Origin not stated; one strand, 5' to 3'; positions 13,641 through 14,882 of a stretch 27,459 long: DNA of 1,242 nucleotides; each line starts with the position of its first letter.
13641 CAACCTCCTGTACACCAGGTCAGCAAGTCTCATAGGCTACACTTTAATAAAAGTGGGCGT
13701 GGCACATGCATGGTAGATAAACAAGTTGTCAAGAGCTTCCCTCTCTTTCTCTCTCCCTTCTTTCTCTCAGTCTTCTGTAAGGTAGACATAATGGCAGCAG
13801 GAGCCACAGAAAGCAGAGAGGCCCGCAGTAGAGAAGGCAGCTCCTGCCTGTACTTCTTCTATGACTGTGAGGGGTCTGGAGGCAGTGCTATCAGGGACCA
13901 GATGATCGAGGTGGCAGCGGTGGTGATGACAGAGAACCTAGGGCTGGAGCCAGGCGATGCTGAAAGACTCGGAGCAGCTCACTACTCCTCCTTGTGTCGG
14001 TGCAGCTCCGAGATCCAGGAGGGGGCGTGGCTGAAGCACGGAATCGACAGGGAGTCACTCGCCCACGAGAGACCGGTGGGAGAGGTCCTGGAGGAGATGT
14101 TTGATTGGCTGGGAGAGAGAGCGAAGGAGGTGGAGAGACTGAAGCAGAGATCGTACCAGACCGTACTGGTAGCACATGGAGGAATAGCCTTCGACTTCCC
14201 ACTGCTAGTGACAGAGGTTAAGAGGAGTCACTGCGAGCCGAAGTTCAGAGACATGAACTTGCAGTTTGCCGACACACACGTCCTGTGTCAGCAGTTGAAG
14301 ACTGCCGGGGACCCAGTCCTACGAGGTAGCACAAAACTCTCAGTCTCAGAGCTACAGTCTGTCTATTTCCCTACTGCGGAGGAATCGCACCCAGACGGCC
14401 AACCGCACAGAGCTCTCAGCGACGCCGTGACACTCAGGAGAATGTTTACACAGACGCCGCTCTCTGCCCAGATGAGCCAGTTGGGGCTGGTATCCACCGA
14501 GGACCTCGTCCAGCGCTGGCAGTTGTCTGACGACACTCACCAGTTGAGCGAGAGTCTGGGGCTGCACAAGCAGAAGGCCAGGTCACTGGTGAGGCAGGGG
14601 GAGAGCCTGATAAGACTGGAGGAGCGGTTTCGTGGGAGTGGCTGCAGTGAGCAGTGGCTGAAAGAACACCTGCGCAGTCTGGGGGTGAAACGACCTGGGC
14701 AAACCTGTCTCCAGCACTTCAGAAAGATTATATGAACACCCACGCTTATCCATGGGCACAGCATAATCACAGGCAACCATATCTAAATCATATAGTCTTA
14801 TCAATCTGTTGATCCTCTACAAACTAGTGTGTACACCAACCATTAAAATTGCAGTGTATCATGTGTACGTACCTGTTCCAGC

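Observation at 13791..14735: Intronless TREX1/2-like 3'-5' exonuclease gene nested antisense inside an SMC3 intron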

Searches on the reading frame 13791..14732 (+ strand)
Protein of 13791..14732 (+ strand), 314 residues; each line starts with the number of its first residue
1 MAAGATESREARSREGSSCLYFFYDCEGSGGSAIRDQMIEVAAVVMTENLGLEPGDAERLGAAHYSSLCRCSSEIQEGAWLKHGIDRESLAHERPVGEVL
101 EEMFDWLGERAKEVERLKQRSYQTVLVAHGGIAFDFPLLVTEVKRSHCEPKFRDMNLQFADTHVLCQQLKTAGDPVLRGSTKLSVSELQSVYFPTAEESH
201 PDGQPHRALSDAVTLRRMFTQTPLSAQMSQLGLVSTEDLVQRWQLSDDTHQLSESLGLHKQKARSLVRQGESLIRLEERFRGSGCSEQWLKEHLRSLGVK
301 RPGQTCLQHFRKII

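Call 4: search_protein_families(library=pfam, proteins=[window:13791-14732:+], max_evalue=1)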
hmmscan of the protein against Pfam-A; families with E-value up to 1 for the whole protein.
window:13791-14732:+ (314 aa): 3 families
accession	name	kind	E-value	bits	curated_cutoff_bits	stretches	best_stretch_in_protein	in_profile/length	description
PF00929.31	RNase_T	-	5.3e-08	34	24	1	23-214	2-159/164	Exonuclease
PF14106.11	DUF4279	-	0.016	15.9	25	1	45-122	9-78/116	Domain of unknown function (DUF4279)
PF13482.12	RNase_H_2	-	0.23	11.8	22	1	109-158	39-93/165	RNase_H superfamily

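Call 5: search_solved_structures(query=window:13791-14732:+, max_evalue=1, show_alignments=3)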
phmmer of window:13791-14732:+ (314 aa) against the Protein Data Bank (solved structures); distinct sequences matched with E-value up to 1: 21.
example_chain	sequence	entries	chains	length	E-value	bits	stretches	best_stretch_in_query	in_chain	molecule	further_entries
6w10_A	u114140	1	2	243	0.0087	18.9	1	120-217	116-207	Three-prime repair exonuclease 1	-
7u8y_A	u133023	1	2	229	0.0093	18.8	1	120-216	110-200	Three-prime repair exonuclease 1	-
2oa8_A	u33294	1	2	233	0.0095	18.8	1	120-216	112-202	Three prime repair exonuclease 1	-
2ioc_B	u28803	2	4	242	0.01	18.6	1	120-216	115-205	Three prime repair exonuclease 1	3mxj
8hcg_A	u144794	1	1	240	0.011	18.6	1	120-216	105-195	Three-prime repair exonuclease 1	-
4ynq_A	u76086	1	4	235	0.011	18.6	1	120-216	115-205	Three-prime repair exonuclease 1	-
2o4g_A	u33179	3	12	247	0.011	18.5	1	120-216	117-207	Three prime repair exonuclease 1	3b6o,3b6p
8hce_A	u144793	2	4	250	0.011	18.5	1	120-216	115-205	Three-prime repair exonuclease 1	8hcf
3mxi_B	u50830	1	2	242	0.011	18.5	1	120-216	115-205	Three prime repair exonuclease 1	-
8hch_A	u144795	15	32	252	0.012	18.5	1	120-216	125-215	Three-prime repair exonuclease 1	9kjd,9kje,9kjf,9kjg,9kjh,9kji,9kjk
5ywu_A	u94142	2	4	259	0.012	18.4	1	120-216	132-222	Three-prime repair exonuclease 1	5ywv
3mxm_B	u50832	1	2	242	0.014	18.2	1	120-214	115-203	Three prime repair exonuclease 1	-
5yws_A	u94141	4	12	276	0.014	18.2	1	120-216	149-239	Three-prime repair exonuclease 1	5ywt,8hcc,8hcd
3u6f_B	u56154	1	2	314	0.036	16.9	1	120-200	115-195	Three prime repair exonuclease 1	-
3u3y_B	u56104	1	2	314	0.038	16.8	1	120-200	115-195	Three prime repair exonuclease 1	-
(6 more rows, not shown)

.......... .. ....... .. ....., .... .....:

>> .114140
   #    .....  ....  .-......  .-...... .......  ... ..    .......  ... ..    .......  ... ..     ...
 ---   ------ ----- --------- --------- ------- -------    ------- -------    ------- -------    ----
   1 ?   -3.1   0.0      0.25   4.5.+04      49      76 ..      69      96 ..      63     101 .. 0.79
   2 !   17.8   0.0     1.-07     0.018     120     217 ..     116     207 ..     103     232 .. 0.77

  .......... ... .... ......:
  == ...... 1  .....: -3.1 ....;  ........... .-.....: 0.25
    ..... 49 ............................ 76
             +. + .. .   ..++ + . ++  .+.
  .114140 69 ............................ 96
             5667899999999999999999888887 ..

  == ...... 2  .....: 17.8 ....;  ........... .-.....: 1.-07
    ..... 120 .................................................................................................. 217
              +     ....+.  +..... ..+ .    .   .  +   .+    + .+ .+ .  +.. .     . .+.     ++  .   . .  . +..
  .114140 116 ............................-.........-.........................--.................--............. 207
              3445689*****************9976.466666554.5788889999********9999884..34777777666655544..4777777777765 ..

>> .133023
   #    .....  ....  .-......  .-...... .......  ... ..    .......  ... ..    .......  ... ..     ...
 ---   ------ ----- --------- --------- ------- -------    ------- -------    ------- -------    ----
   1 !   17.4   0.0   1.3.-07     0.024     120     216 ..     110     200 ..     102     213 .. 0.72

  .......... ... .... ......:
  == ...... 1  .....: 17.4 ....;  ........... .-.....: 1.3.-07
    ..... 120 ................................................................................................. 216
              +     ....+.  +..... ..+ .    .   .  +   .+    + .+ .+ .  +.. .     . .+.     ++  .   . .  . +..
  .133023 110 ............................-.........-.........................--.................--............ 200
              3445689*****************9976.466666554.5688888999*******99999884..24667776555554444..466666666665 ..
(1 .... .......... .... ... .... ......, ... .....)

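Call 6: search_protein_families(library=ncbifam, proteins=[window:13791-14732:+], max_evalue=1)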
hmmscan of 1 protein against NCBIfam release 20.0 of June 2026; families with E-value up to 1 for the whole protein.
window:13791-14732:+ (314 aa): 7 families
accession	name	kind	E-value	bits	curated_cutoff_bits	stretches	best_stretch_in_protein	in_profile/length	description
NF004963.0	PRK06309.1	equivalog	3.3e-08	33.5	245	1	122-221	79-161/232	DNA polymerase III subunit epsilon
NF001688.0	PRK00448.1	equivalog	6.2e-05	20.7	873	1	17-248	421-608/1445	PolC-type DNA polymerase III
TIGR01405.1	polC_Gram_pos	equivalog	0.00027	18.7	1043.45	1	20-236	190-362/1211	DNA polymerase III subunit alpha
NF006316.0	PRK08517.1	equivalog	0.0033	16.8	247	0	20-48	71-99/270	3'-5' exonuclease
NF004719.0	PRK06063.1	equivalog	0.0079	15.1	389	0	115-148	91-119/331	DEDDh family exonuclease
NF003765.0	PRK05359.1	equivalog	0.077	12.5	106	1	22-50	9-37/189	oligoribonuclease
NF006601.0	PRK09145.1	equivalog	0.094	12.1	189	1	24-110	34-112/207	3'-5' exonuclease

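Call 7: find_homologous_proteins(query=window:13791-14732:+)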
Query window:13791-14732:+ (314 aa): 24 proteins with E <= 0.001 among 3703 candidates.
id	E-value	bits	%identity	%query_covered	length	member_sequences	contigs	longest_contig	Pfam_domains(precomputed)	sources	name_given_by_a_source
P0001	7.6e-207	704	100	100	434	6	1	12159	PF00929.32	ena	-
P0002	3.8e-188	642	92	100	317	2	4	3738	PF00929.32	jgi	jgi:DNA polymerase III epsilon subunit-like protein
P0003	1.9e-155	535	78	100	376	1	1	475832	PF00929.32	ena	-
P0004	3.0e-125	436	65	95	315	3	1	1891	PF00929.32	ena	-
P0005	4.2e-124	432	60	94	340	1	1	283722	PF00929.32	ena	-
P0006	2.1e-123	430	63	100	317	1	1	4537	PF00929.32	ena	-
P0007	2.5e-119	416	72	86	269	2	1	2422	-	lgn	-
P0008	5.3e-117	409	60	100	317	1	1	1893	PF00929.32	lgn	-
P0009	9.0e-117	408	60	95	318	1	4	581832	PF00929.32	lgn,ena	-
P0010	3.8e-115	403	61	95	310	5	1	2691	PF00929.32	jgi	jgi:DNA polymerase III epsilon subunit-like protein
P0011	4.5e-113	396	60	94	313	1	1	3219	PF00929.32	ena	-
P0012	2.9e-112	393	58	95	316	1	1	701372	PF00929.32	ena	-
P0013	4.7e-112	392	60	94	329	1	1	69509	-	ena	-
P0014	6.7e-112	392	59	95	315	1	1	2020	PF00929.32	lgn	-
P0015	8.5e-112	392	60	95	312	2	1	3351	PF00929.32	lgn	-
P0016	1.6e-111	391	57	99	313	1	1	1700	PF00929.32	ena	-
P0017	1.1e-108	381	58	94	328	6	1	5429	PF00929.32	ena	-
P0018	2.4e-107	377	56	100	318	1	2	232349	PF00929.32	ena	-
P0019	3.9e-106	373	57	96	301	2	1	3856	PF00929.32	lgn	-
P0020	1.8e-101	358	57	94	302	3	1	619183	PF00929.32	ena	-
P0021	1.6e-89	318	51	94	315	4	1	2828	PF00929.32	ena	-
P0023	1.4e-81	292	49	89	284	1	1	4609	PF00929.32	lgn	-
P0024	8.7e-40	155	40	74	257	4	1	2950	PF00929.32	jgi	-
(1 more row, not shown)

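Call 9: find_encoding_contigs(protein=P0001, flank=10000, max_places=4)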
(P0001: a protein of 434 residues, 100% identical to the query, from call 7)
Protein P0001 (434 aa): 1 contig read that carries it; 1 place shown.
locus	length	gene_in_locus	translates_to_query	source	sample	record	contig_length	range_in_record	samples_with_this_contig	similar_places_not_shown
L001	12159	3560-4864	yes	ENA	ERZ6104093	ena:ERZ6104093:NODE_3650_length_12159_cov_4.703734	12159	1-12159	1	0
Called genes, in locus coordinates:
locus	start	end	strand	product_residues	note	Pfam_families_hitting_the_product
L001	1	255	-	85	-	?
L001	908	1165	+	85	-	-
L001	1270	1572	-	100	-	PF06470:SMC_hinge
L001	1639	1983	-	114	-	-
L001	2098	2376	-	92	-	-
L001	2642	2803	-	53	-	-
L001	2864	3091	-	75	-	-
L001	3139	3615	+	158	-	-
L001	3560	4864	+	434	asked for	PF00929:RNase_T (faint)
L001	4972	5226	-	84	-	-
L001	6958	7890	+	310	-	-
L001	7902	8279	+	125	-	-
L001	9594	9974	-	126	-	PF08427:ARMH3_C (weak)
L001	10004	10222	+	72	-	-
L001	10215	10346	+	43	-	-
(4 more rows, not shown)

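Call 10: find_encoding_contigs(protein=P0003, flank=10000, max_places=4)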
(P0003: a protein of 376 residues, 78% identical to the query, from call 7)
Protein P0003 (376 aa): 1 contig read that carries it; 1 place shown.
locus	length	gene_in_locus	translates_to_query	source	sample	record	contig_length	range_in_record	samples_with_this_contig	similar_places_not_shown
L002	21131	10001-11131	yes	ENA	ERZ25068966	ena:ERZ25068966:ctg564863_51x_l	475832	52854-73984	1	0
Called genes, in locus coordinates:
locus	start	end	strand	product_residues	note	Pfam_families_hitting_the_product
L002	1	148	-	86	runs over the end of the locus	-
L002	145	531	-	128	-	-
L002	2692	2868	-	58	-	-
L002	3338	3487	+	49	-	-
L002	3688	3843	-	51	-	-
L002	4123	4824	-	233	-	-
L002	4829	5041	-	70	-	-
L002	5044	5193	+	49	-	-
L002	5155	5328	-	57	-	-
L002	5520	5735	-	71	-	-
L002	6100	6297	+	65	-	-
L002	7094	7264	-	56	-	PF06470:SMC_hinge (weak)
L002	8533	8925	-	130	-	-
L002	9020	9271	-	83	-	-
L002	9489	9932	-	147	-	-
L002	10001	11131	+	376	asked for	PF00929:RNase_T (faint)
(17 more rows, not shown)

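Call 11: find_encoding_contigs(protein=P0012, flank=10000, max_places=4)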
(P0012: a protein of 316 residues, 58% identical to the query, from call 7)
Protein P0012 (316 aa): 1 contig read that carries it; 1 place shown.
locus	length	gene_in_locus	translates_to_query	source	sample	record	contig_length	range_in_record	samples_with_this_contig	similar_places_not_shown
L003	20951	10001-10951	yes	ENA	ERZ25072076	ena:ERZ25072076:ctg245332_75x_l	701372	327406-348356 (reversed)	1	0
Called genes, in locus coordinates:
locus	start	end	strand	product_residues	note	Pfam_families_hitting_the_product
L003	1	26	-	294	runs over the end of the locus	PF03160:Calx-beta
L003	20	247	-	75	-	PF03160:Calx-beta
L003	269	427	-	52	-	-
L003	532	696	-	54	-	-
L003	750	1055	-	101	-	PF03160:Calx-beta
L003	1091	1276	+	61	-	-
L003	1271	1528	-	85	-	PF03160:Calx-beta (weak)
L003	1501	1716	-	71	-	-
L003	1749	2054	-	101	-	-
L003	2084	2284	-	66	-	-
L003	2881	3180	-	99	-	PF06119:NIDO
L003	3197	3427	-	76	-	-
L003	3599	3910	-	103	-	-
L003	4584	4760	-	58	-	-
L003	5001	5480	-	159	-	-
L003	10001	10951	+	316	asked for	PF00929:RNase_T (faint)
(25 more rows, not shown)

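Call 16: search_protein_representatives(protein=window:13791-14732:+)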
Query: 314 residues. Proteins with E-value up to 0.001 (for the whole library): 74; up to 1e-10: 31; up to 1e-30: 10. The best 74 are listed.
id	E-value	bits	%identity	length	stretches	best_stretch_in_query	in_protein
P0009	2.9e-117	407.9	60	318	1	16-314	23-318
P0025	6.7e-45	170.3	43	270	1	17-241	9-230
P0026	3.0e-41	158.3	39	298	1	18-310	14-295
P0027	3.2e-38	148.4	37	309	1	15-303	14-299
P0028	1.4e-37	146.3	35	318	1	19-312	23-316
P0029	7.3e-36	140.7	49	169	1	159-313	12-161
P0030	2.4e-35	139.0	37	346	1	15-311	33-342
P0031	1.1e-34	136.8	34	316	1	17-312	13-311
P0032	2.6e-33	132.3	40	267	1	20-227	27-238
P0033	7.6e-33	130.7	35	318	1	19-312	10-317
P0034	1.1e-30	123.7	35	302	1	19-310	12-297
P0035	2.7e-29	119.1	36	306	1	11-307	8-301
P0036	1.2e-26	110.4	32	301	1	17-311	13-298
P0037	2.4e-26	109.4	35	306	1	16-306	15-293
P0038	4.3e-24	102.0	39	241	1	18-197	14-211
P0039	1.6e-23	100.1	33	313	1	17-311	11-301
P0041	1.7e-21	93.4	36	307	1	14-227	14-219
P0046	2.7e-17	79.7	32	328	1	15-258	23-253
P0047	5.7e-16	75.3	35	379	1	19-228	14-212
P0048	1.2e-15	74.3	30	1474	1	15-301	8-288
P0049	1.7e-15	73.8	27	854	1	15-254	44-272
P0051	3.0e-12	63.1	28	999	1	20-245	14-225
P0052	4.5e-12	62.6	29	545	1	20-302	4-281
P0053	5.0e-11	59.1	35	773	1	18-164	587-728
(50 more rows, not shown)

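Call 18: list_cluster_members(proteins=[P0002, P0009, P0025, P0026, P0027, P0028, P0030, P0031, P0033, P0048])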
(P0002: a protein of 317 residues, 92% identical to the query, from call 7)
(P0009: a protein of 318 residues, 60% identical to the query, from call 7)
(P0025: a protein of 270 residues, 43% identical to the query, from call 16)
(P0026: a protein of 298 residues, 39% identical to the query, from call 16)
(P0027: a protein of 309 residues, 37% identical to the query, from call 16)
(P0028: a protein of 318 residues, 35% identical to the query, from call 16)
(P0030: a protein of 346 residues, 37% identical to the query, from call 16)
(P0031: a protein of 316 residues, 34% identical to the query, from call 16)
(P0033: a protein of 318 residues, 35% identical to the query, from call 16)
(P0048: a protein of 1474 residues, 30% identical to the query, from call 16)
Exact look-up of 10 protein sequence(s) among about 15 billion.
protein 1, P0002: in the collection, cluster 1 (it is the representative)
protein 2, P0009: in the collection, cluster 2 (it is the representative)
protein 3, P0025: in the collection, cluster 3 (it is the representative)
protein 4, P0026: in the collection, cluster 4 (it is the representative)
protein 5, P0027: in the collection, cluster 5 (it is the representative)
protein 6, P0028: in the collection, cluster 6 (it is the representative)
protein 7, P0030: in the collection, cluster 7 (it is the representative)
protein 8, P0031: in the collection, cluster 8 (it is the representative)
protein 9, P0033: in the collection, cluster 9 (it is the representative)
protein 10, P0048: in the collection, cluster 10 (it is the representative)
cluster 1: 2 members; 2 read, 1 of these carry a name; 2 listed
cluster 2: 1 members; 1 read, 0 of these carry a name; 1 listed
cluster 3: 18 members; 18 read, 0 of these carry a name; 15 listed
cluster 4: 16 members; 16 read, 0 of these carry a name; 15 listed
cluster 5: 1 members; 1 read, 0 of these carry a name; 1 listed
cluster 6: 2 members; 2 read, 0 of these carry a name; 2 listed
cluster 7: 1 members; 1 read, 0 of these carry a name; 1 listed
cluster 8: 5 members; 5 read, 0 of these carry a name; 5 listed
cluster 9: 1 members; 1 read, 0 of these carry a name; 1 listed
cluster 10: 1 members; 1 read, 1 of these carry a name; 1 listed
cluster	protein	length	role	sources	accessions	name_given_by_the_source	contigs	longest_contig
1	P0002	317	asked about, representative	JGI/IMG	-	DNA polymerase III epsilon subunit-like protein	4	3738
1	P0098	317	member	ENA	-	-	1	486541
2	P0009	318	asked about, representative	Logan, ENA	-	-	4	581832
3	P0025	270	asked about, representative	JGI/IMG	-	-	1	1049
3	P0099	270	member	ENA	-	-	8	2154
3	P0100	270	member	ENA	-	-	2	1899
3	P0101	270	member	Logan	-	-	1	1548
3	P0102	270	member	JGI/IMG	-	-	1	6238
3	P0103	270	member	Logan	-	-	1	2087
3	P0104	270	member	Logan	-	-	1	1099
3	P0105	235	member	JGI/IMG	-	-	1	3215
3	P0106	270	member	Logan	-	-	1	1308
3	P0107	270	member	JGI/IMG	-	-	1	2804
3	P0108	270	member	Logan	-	-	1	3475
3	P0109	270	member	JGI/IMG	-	-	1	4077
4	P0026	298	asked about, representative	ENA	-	-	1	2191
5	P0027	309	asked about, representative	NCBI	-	-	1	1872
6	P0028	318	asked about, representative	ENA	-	-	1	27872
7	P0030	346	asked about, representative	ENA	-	-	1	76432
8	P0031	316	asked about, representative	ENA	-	-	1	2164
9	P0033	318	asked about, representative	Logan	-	-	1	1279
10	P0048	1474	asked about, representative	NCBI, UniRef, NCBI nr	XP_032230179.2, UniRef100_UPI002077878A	uncharacterized protein LOC116613833 [Nematostella vectensis] | uncharacterized protein LOC116613833 n=1 Tax=Nematostella vectensis TaxID=45351 ...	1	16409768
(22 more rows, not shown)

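Call 22: find_encoding_contigs(protein=P0028, flank=10000, max_places=3)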
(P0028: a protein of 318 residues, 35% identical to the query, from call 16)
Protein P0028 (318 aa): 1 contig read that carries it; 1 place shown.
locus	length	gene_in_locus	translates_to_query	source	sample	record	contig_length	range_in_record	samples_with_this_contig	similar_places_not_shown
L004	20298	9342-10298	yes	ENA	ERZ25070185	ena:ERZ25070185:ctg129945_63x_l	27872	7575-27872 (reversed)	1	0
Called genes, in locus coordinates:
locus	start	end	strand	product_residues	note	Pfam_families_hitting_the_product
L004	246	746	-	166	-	-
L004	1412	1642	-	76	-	-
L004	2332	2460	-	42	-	-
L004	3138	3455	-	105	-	-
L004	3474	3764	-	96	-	-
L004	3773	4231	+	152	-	-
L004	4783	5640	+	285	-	PF00929:RNase_T, PF13482:RNase_H_2 (faint)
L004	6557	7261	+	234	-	PF00929:RNase_T, PF13482:RNase_H_2 (faint)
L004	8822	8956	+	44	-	-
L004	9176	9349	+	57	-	-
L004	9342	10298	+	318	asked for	PF00929:RNase_T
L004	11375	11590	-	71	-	-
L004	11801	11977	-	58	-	-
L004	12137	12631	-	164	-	-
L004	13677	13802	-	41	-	-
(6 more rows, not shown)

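Call 23: find_encoding_contigs(protein=P0030, flank=10000, max_places=3)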
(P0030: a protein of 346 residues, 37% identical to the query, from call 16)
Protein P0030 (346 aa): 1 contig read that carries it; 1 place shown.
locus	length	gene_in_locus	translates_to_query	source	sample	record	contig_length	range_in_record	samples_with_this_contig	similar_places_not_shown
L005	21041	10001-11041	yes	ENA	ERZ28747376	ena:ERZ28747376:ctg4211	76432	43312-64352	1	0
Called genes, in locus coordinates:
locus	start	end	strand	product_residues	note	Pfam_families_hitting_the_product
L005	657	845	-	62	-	-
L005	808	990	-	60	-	-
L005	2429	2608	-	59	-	-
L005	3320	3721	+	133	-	-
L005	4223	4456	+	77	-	-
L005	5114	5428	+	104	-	-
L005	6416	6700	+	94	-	-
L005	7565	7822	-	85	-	-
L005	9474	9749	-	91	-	-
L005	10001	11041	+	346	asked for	PF00929:RNase_T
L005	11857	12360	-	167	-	-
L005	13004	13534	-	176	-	-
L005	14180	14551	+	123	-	PF21789:TNP-like_RNaseH_C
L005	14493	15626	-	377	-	-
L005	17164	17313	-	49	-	-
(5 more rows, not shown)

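Call 24: find_encoding_contigs(protein=P0019, flank=10000, max_places=3)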
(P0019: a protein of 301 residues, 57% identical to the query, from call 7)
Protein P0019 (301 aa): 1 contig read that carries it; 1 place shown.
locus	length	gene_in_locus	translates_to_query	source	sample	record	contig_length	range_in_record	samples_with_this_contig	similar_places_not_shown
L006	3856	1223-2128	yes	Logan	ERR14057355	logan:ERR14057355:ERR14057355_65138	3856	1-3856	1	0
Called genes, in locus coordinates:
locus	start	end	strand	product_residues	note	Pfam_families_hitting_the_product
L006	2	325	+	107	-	?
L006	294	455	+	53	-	-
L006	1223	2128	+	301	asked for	PF00929:RNase_T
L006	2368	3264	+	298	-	PF00929:RNase_T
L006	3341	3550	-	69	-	-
